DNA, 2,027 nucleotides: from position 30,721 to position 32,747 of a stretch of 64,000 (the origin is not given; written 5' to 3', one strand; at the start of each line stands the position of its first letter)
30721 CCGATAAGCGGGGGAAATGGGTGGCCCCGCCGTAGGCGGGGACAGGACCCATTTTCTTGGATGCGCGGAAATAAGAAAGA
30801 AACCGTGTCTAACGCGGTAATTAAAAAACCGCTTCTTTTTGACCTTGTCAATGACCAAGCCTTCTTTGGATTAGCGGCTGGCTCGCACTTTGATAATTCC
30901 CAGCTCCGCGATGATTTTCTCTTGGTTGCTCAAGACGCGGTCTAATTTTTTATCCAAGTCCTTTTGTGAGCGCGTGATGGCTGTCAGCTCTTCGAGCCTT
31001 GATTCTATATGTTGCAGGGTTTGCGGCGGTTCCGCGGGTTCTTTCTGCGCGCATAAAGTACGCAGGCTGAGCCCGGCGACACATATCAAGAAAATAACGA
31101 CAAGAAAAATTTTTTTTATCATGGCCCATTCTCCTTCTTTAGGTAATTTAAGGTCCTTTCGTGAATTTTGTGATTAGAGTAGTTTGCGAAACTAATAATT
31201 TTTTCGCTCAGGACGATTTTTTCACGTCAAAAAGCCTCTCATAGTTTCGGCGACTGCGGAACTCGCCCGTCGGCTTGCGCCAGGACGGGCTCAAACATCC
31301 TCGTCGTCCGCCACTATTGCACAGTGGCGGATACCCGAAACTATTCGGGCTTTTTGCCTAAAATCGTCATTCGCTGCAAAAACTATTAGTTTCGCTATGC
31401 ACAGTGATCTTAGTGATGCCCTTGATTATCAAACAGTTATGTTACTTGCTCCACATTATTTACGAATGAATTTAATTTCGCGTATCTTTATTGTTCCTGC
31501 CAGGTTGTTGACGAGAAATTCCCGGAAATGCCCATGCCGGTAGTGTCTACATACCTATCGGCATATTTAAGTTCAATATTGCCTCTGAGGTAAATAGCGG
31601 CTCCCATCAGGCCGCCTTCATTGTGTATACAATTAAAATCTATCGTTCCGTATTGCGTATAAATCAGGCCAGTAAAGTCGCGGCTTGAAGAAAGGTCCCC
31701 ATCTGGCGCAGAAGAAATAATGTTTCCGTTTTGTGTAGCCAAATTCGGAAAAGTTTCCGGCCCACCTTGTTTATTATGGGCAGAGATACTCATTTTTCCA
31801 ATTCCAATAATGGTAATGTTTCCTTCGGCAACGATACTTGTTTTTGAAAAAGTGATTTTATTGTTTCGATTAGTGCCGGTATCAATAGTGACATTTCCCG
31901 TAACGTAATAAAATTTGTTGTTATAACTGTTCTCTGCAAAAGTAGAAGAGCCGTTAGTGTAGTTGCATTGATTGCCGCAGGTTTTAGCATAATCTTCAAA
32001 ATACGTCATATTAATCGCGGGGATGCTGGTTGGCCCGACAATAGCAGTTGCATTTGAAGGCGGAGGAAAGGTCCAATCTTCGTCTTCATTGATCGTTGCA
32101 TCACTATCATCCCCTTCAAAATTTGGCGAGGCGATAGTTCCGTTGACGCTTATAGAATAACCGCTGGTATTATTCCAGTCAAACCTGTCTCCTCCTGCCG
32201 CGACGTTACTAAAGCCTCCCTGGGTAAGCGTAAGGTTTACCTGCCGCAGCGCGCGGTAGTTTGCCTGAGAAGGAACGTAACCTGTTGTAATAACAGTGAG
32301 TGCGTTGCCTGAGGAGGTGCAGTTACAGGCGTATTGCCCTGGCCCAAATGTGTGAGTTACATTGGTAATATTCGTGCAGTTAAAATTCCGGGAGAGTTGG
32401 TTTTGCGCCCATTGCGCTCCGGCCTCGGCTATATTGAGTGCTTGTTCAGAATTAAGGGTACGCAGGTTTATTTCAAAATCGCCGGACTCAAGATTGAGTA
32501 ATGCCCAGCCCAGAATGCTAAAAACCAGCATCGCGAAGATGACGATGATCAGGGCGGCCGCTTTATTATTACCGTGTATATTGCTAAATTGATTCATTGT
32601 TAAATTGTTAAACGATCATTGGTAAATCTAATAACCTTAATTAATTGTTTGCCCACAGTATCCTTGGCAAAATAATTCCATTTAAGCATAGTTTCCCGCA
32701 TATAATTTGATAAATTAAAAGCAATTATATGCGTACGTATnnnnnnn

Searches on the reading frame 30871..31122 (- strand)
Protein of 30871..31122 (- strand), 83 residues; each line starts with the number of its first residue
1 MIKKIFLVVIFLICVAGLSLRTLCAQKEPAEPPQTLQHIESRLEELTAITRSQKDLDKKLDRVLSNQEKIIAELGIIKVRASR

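Call 10: search_protein_families(library=pfam, proteins=[window:30871-31122:-], max_evalue=0.01)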
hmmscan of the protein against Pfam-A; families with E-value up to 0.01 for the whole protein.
window:30871-31122:- (83 aa): 1 family
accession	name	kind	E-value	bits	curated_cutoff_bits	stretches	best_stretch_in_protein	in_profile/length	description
PF20870.2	FAM186A-B_N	-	0.0027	17.6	27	1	31-73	4-45/243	FAM186A/B, N-terminal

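Call 37: find_encoding_contigs(protein=window:30871-31122:-, flank=10000, max_places=10)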
Protein window:30871-31122:- (83 aa): 23 contigs read that carry it; 10 places shown.
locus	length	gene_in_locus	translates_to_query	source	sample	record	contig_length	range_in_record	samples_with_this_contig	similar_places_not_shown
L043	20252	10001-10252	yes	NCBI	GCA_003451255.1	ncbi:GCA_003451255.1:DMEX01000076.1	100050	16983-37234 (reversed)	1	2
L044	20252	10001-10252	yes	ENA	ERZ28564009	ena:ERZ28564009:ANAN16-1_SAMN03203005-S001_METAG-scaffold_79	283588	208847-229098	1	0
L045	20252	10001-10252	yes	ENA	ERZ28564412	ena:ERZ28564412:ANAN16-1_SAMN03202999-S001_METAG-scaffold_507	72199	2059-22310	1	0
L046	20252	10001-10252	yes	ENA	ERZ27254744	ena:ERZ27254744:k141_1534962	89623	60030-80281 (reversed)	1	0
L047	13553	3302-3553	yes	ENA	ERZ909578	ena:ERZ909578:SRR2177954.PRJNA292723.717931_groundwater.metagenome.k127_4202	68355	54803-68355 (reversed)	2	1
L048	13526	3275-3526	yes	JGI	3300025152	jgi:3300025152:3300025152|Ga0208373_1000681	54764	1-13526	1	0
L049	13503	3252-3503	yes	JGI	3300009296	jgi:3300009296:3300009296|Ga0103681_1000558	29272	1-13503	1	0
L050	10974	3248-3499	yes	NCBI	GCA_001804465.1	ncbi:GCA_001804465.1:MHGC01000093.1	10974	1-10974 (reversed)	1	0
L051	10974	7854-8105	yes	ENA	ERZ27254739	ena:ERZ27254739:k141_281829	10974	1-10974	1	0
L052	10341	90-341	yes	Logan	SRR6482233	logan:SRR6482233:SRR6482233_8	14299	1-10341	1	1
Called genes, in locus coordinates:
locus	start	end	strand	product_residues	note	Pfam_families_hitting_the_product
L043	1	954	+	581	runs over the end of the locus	PF00672:HAMP, PF00015:MCPsignal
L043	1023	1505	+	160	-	PF01584:CheW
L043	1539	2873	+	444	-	PF02530:Porin_2 (weak), PF07642:BBP2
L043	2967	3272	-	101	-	PF07238:PilZ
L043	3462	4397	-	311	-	PF00072:Response_reg, PF00990:GGDEF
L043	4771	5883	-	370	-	PF10719:ComFB, PF03705:CheR_N, PF01739:CheR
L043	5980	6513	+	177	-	-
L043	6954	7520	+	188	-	-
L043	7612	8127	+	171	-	-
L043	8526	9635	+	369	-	-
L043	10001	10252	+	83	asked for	-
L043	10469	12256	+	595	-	PF11104:PilM_2, PF06723:MreB_Mbl (weak), PF14450:FtsA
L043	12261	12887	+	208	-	PF04350:PilO (faint)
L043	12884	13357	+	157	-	-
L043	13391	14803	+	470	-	PF16344:FecR_C, PF21305:type_II_gspD_N0 (weak), PF07660:STN, PF03958:Secretin_N, PF00263:Secretin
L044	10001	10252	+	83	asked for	-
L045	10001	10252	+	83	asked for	-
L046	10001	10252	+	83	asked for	-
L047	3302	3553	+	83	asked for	-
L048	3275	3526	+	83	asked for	-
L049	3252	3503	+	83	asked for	-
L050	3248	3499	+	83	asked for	-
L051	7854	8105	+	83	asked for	-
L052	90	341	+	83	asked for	-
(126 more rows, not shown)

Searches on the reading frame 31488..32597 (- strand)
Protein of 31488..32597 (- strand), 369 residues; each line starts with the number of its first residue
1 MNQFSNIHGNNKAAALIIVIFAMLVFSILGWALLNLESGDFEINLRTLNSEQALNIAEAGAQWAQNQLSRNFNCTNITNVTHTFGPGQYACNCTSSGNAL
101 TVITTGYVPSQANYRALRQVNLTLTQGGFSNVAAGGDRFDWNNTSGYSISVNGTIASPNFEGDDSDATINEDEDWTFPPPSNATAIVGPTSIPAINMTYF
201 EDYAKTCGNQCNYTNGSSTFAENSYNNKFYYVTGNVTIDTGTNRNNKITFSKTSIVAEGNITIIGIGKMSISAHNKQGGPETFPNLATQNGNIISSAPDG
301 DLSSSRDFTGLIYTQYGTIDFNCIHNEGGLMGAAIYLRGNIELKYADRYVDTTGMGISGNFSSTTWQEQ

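Call 10: search_protein_families(library=pfam, proteins=[window:31488-32597:-], max_evalue=0.01)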
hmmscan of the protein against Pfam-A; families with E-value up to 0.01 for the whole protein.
window:31488-32597:- (369 aa): 0 families

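Call 48: find_homologous_proteins(query=window:31488-32597:-, max_evalue=0.00001)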
Query window:31488-32597:- (369 aa): 19 proteins with E <= 0.00001 among 3370 candidates.
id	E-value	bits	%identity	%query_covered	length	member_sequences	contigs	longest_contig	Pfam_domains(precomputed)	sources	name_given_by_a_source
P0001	1.3e-244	829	100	100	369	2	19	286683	-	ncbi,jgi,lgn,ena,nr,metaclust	ncbi:MAG: hypothetical protein A2Y00_04920 [Omnitrophica WOR_2 bacterium GWF2_43_52]|nr:MAG: hypothe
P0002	5.3e-138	478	64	97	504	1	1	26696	PF05635.18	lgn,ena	-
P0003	1.1e-108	382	51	97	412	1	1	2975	-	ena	-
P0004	7.2e-76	274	42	97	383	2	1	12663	-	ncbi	-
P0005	1.5e-57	213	36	99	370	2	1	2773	-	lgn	-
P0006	5.8e-57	211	37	57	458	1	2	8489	-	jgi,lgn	jgi:hypothetical protein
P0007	1.4e-55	207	36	98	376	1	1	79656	-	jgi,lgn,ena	-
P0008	2.2e-50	190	35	59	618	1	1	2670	-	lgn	-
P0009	1.9e-48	183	35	55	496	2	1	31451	-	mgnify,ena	mgnify:CR=1 FL=1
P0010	3.5e-48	183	42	56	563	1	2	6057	-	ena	-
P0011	8.6e-46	175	35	57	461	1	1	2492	-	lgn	-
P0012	9.4e-45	171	40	53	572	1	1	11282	-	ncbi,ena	-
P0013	1.1e-41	161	42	53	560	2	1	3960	-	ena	-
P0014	3.6e-36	143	36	66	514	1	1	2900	-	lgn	-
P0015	4.6e-31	126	34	53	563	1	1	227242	-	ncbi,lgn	-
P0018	3.7e-17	81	31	100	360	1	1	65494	PF23981.2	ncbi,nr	ncbi:MAG: hypothetical protein N2606_00930 [Candidatus Omnitrophica bacterium]|nr:hypothetical prote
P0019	2.5e-12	65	28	97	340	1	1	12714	PF23981.2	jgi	jgi:Tfp pilus assembly protein PilX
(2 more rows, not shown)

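Call 49: find_encoding_contigs(protein=P0002, flank=10000, max_places=3)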
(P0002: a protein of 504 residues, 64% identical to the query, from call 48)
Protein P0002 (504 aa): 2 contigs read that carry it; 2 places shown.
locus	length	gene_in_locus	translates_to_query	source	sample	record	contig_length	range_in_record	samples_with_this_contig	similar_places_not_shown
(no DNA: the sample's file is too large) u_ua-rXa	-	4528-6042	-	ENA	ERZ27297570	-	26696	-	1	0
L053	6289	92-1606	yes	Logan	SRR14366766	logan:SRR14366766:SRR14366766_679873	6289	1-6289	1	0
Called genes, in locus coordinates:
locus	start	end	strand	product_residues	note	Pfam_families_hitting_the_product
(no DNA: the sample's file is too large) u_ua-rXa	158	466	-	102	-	PF07238:PilZ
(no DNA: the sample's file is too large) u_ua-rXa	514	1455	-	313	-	PF00072:Response_reg, PF00990:GGDEF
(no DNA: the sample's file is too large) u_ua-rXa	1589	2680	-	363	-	PF10719:ComFB, PF08242:Methyltransf_12 (faint), PF03705:CheR_N (weak), PF01739:CheR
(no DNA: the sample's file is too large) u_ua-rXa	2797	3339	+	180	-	-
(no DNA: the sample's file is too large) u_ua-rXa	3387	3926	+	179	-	-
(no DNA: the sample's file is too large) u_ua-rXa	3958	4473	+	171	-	PF07963:N_methyl (weak)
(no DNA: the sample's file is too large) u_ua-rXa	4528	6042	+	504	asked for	PF05635:23S_rRNA_IVP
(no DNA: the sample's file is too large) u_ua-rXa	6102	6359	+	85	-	-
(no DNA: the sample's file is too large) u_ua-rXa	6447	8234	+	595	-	PF11104:PilM_2, PF06723:MreB_Mbl (weak), PF14450:FtsA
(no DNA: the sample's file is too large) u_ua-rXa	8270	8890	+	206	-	-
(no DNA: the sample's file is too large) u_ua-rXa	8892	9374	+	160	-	-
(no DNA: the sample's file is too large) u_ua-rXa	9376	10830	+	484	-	PF16344:FecR_C (weak), PF21305:type_II_gspD_N0 (weak), PF07660:STN, PF03958:Secretin_N, PF00263:Secretin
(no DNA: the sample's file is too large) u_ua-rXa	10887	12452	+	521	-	PF24161:CCDC39 (weak)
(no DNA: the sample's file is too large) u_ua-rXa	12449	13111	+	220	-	PF13181:TPR_8 (faint), PF13424:TPR_12 (faint), PF13428:TPR_14 (faint), PF13431:TPR_17 (faint), PF13432:TPR_16 (faint), PF00515:TPR_1 (weak), PF07719:TPR_2 (weak), PF13414:TPR_11 (weak), +1 more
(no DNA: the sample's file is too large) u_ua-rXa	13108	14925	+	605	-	PF05157:MshEN, PF00437:T2SSE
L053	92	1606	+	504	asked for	PF05635:23S_rRNA_IVP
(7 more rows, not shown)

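Call 50: find_encoding_contigs(protein=P0004, flank=10000, max_places=3)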
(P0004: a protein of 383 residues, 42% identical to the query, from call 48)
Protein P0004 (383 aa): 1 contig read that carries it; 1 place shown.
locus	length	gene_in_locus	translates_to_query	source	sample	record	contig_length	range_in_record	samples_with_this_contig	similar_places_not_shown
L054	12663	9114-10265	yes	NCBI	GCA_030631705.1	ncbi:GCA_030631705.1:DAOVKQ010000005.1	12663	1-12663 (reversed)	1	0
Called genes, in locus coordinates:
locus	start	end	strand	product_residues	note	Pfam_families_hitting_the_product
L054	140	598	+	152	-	PF00359:PTS_EIIA_2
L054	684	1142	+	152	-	PF00571:CBS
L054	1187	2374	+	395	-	PF00999:Na_H_Exchanger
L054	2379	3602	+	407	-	PF00483:NTP_transferase, PF24894:Hexapep_GlmU, PF25084:LbH_EIF2B, PF25247:LbH_GLGC, PF25087:GMPPB_C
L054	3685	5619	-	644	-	PF00270:DEAD, PF04851:ResIII, PF00271:Helicase_C (weak), PF08148:DSHCT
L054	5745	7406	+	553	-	PF19220:Rod_CreS (faint), PF24161:CCDC39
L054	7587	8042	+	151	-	-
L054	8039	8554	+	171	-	-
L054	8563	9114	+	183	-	PF07963:N_methyl (faint)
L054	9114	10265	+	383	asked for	-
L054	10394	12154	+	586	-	PF11104:PilM_2, PF14450:FtsA (weak)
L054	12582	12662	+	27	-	?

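Call 51: find_encoding_contigs(protein=P0007, flank=10000, max_places=3)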
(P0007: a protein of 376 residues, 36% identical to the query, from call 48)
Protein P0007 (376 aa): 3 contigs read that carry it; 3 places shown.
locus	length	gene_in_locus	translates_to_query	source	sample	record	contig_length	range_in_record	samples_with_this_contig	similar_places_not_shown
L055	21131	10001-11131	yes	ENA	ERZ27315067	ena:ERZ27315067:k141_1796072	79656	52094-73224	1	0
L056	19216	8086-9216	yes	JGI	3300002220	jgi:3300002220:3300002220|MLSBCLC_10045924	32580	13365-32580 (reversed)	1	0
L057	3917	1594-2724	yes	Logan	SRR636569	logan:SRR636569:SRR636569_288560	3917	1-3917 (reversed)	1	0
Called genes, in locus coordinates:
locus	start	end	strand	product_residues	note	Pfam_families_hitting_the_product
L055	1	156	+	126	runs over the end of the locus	PF07238:PilZ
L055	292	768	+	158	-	PF01257:2Fe-2S_thioredx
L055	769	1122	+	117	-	-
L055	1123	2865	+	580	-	PF01512:Complex1_51K, PF10531:SLBB (weak), PF10589:NADH_4Fe-4S, PF13237:Fer4_10 (weak), PF14697:Fer4_21 (weak), PF12838:Fer4_7 (weak), PF25160:LdpA_Fe-S-bd (weak), PF00037:Fer4 (weak), +2 more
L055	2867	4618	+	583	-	PF13510:Fer2_4, PF00037:Fer4 (faint), PF10588:NADH-G_4Fe-4S_3, PF22117:Fer4_Nqo3 (weak), PF12838:Fer4_7 (weak), PF02906:Fe_hyd_lg_C, PF02256:Fe_hyd_SSU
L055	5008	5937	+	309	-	PF01073:3Beta_HSD, PF01370:Epimerase, PF02719:Polysacc_synt_2, PF04321:RmlD_sub_bind, PF05368:NmrA, PF13460:NAD_binding_10, PF16363:GDP_Man_Dehyd, PF07993:NAD_binding_4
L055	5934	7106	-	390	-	PF03705:CheR_N, PF01739:CheR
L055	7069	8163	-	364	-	PF10719:ComFB, PF03705:CheR_N, PF01739:CheR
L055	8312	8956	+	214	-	PF00376:MerR, PF13411:MerR_1, PF12019:GspH (weak)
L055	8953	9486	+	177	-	-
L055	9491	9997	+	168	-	-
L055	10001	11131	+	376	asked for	-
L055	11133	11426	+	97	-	-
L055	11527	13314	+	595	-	PF11104:PilM_2, PF06723:MreB_Mbl, PF14450:FtsA, PF05137:PilN (weak)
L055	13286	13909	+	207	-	PF04350:PilO (weak)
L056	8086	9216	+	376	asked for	-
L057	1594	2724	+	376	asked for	-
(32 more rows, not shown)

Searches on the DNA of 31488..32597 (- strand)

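Call 57: search_with_rna_model(model_id=R1, sources=[L053, L054, L055, L056, L057, L058, L059, L060, L061], max_evalue=10)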
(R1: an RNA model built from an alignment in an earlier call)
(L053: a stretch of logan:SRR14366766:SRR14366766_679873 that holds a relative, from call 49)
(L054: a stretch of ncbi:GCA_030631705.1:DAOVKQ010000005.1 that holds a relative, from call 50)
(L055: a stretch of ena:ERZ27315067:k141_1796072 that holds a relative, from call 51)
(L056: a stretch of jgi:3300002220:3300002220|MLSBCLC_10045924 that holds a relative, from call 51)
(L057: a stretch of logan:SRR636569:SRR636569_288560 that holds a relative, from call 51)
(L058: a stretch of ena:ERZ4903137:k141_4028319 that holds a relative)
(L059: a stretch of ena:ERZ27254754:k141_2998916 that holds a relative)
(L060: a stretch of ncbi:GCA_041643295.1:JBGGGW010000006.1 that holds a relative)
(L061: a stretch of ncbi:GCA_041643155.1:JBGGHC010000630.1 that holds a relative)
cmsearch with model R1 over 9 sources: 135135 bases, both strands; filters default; matches with E-value up to 10: 0.
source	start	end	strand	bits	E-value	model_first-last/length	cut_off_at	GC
